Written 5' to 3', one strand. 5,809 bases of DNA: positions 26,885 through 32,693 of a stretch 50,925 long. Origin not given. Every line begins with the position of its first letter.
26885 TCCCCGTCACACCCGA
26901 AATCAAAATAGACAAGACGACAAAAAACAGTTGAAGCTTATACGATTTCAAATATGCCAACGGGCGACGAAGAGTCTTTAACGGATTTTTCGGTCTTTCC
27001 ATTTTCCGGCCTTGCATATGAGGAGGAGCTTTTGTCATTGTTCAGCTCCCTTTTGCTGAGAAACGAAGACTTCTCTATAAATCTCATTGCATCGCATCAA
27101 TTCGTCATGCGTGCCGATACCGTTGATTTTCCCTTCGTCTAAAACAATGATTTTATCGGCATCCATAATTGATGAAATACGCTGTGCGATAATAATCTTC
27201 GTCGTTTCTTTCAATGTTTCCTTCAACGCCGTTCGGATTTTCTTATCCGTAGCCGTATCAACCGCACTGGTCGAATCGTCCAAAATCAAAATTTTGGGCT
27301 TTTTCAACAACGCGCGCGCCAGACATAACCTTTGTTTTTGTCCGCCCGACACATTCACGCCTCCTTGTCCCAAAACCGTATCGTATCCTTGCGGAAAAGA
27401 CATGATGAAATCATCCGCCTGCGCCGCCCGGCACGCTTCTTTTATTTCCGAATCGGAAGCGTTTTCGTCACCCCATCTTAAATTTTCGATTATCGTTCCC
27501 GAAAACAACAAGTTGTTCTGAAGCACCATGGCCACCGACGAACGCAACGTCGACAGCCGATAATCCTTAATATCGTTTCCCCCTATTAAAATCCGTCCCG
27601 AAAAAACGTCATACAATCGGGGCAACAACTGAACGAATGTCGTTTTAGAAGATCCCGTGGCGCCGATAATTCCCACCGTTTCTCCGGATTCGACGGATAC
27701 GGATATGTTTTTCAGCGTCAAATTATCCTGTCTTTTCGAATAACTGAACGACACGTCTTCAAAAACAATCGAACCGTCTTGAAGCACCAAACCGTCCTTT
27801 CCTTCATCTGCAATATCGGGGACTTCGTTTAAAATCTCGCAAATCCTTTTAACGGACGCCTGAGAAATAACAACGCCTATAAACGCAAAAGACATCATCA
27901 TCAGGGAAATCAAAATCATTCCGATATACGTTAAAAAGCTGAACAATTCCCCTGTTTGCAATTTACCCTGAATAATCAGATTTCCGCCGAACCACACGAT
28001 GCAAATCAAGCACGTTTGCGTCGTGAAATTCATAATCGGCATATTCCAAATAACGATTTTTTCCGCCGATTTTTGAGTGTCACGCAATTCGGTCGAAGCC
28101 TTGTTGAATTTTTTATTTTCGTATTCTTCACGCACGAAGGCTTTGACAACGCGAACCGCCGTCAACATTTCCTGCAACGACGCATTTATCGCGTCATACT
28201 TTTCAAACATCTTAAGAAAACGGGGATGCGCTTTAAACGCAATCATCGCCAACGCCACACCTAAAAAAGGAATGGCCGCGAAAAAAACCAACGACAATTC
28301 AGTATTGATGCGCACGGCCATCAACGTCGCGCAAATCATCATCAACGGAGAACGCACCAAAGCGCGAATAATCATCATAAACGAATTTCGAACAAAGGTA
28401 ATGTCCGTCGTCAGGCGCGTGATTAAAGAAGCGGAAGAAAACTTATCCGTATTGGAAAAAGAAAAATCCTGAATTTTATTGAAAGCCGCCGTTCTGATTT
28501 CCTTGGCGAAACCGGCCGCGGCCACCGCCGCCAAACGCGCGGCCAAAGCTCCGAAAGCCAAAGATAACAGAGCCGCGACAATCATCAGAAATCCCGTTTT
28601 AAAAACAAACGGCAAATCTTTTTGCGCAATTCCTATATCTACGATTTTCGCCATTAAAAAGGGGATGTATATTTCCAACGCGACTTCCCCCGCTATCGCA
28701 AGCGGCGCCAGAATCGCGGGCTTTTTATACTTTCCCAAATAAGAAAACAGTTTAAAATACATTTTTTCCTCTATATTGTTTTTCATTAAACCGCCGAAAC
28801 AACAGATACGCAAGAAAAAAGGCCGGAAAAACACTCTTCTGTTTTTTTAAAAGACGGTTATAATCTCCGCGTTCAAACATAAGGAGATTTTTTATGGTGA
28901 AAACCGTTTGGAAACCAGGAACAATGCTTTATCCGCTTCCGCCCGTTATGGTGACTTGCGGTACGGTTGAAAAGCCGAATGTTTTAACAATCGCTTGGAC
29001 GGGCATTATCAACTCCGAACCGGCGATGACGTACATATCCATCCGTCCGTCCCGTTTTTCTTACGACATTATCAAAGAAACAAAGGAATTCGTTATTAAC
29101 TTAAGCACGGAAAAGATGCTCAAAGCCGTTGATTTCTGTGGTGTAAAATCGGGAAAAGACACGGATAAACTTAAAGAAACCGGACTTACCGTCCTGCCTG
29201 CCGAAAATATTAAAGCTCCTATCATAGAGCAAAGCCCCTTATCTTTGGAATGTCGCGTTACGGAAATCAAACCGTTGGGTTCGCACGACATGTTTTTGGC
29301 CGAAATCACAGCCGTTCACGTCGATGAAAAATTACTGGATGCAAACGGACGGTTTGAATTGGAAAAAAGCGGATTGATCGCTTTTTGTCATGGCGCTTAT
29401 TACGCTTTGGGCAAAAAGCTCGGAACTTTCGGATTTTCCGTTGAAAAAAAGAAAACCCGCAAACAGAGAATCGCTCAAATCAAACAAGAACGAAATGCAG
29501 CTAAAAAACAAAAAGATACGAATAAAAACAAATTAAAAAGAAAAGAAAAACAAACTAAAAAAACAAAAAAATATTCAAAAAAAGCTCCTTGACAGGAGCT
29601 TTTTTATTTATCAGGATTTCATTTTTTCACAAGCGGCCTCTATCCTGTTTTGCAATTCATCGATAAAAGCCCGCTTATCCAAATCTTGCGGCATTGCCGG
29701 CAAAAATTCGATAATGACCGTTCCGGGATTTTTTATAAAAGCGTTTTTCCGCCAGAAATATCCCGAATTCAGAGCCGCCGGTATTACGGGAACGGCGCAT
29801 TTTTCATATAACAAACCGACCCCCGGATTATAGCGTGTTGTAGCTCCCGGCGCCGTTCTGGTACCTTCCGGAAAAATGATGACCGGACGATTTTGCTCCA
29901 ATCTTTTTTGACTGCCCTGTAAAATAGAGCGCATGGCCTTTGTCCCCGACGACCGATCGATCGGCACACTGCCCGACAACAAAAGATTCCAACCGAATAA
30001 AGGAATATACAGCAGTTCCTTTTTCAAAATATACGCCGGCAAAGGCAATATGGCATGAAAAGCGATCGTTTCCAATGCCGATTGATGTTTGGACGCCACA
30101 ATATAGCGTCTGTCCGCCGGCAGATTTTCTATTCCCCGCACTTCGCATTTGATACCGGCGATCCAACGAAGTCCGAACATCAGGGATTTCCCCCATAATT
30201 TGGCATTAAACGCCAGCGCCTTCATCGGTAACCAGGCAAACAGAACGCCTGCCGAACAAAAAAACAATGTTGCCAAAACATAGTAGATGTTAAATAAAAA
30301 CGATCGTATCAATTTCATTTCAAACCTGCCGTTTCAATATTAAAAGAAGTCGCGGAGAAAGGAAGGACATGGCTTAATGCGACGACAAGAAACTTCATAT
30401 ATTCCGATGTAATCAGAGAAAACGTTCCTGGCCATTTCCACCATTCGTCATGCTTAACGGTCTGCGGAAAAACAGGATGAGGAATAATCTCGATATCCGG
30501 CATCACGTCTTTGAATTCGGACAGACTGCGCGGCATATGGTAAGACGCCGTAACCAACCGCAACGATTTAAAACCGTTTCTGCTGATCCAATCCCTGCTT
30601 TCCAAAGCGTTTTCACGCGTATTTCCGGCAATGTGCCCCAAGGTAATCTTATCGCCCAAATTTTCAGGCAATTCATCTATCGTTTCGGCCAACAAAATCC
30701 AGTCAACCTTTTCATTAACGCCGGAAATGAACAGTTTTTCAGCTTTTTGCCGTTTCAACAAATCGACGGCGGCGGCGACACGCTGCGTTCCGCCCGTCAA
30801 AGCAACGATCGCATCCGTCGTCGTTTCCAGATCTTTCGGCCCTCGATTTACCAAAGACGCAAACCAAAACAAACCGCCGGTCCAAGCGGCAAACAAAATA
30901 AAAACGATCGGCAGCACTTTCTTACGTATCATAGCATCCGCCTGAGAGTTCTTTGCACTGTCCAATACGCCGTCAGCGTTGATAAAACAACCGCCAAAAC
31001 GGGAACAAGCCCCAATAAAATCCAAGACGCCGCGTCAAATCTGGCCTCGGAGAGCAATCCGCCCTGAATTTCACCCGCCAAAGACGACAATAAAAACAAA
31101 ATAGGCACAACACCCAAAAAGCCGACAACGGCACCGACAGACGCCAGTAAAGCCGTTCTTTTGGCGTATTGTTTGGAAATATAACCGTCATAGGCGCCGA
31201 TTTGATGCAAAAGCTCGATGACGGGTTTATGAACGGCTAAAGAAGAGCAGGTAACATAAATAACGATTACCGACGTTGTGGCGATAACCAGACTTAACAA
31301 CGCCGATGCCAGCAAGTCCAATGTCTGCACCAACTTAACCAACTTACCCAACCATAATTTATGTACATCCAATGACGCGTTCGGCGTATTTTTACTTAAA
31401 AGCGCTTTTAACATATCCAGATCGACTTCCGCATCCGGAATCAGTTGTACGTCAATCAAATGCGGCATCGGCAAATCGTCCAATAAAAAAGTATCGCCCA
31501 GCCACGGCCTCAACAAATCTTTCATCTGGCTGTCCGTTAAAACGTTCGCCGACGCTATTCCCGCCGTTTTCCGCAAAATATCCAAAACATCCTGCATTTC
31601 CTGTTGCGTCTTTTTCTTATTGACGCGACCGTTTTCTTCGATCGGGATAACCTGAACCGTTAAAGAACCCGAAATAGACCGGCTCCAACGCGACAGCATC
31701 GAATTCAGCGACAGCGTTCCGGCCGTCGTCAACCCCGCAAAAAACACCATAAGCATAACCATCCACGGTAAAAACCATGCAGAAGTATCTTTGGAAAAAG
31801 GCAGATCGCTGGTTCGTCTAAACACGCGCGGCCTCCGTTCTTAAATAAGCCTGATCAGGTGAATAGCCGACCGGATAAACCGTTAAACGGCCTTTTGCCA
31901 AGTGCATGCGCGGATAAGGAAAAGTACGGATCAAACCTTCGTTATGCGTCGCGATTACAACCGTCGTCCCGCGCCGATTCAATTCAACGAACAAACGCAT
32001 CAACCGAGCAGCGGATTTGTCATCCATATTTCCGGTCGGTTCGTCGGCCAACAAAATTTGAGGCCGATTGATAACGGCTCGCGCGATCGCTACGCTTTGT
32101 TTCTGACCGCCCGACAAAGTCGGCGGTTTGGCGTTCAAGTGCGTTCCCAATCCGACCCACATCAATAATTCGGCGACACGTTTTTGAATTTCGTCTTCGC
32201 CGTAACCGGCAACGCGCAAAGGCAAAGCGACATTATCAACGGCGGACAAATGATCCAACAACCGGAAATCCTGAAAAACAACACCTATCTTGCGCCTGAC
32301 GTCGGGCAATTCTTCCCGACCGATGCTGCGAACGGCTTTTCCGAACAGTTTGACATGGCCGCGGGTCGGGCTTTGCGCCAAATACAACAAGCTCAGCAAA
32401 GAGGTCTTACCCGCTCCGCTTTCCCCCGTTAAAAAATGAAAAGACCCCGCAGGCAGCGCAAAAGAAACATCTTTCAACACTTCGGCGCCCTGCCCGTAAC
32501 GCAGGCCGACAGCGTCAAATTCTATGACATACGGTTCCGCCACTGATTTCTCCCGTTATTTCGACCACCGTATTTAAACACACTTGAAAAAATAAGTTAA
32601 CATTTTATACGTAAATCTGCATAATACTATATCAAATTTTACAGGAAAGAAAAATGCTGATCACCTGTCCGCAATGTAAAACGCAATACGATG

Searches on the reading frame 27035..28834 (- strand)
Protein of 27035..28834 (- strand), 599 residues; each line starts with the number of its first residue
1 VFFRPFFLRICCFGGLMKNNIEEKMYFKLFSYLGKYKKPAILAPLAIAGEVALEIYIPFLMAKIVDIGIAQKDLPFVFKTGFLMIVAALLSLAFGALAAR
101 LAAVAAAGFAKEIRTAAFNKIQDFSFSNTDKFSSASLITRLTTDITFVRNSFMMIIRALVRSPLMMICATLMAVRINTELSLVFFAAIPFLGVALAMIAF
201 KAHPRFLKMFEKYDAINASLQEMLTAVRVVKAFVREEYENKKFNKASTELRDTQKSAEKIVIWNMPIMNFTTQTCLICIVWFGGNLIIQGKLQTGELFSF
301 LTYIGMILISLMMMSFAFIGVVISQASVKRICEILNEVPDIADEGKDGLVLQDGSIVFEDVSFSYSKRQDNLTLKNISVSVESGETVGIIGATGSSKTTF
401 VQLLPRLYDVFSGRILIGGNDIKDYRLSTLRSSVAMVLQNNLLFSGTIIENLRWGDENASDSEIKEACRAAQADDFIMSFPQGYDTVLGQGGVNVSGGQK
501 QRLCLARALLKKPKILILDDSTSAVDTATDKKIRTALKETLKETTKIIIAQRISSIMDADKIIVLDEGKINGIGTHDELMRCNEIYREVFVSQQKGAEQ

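Call 27: search_protein_families(library=pfam, proteins=[window:27035-28834:-], max_evalue=0.0001)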
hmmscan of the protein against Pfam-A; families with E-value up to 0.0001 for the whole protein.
window:27035-28834:- (599 aa): 2 families
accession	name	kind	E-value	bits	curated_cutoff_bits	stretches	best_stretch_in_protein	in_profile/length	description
PF00664.28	ABC_membrane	-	3.6e-40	138.8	28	1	43-308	4-270/274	ABC transporter transmembrane region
PF00005.33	ABC_tran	-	7e-28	98.4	25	1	374-523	1-137/137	ABC transporter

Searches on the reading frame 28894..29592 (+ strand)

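Call 27: search_protein_families(library=pfam, proteins=[window:28894-29592:+], max_evalue=0.0001)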
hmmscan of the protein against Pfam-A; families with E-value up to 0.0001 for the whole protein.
window:28894-29592:+ (232 aa): 1 family
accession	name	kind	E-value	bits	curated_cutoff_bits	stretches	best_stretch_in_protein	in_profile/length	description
PF01613.24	Flavin_Reduct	-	1.1e-30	107.2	27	1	13-154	4-149/153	Flavin reductase like domain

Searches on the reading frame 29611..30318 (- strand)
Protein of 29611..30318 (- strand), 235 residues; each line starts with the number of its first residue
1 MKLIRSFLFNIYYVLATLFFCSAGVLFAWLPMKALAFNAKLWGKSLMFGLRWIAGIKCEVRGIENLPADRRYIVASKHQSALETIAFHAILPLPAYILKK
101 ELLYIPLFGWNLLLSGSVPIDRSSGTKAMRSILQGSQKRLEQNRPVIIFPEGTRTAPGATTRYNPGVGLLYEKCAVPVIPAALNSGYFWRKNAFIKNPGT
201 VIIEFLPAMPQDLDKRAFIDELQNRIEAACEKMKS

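Call 27: search_protein_families(library=pfam, proteins=[window:29611-30318:-], max_evalue=0.0001)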
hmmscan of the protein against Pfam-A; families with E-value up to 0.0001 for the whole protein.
window:29611-30318:- (235 aa): 1 family
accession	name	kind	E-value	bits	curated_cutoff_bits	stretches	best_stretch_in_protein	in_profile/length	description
PF01553.26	Acyltransferase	-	4.5e-23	82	23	1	58-183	2-131/132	Acyltransferase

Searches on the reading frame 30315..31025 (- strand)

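Call 28: search_protein_families(library=pfam, proteins=[window:30315-31025:-], max_evalue=0.0001)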
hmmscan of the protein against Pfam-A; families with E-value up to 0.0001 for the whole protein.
window:30315-31025:- (236 aa): 1 family
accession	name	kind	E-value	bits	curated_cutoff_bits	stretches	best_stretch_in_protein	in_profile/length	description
PF02698.23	DUF218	-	3.4e-14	53.4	27.6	1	71-210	1-132/133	DUF218 domain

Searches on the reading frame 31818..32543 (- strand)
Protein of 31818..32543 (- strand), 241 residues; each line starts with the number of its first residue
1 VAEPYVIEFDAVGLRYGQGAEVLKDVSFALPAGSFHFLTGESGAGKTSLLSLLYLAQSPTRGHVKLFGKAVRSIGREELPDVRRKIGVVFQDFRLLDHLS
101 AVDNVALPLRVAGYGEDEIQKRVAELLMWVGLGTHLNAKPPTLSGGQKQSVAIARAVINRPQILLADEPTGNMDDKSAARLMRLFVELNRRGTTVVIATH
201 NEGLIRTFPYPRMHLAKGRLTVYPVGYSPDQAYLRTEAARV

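Call 28: search_protein_families(library=pfam, proteins=[window:31818-32543:-], max_evalue=0.0001)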
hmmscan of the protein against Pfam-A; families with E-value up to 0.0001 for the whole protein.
window:31818-32543:- (241 aa): 3 families
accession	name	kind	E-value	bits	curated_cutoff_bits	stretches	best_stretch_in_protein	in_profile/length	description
PF00005.33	ABC_tran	-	7.8e-34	117.6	25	1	23-170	1-136/137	ABC transporter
PF13304.12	AAA_21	-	2.1e-09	38.3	27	0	136-205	231-303/304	AAA domain, putative AbiEii toxin, Type IV TA system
PF13481.12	AAA_25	-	8.1e-05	22.8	27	0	30-127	30-135/195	AAA domain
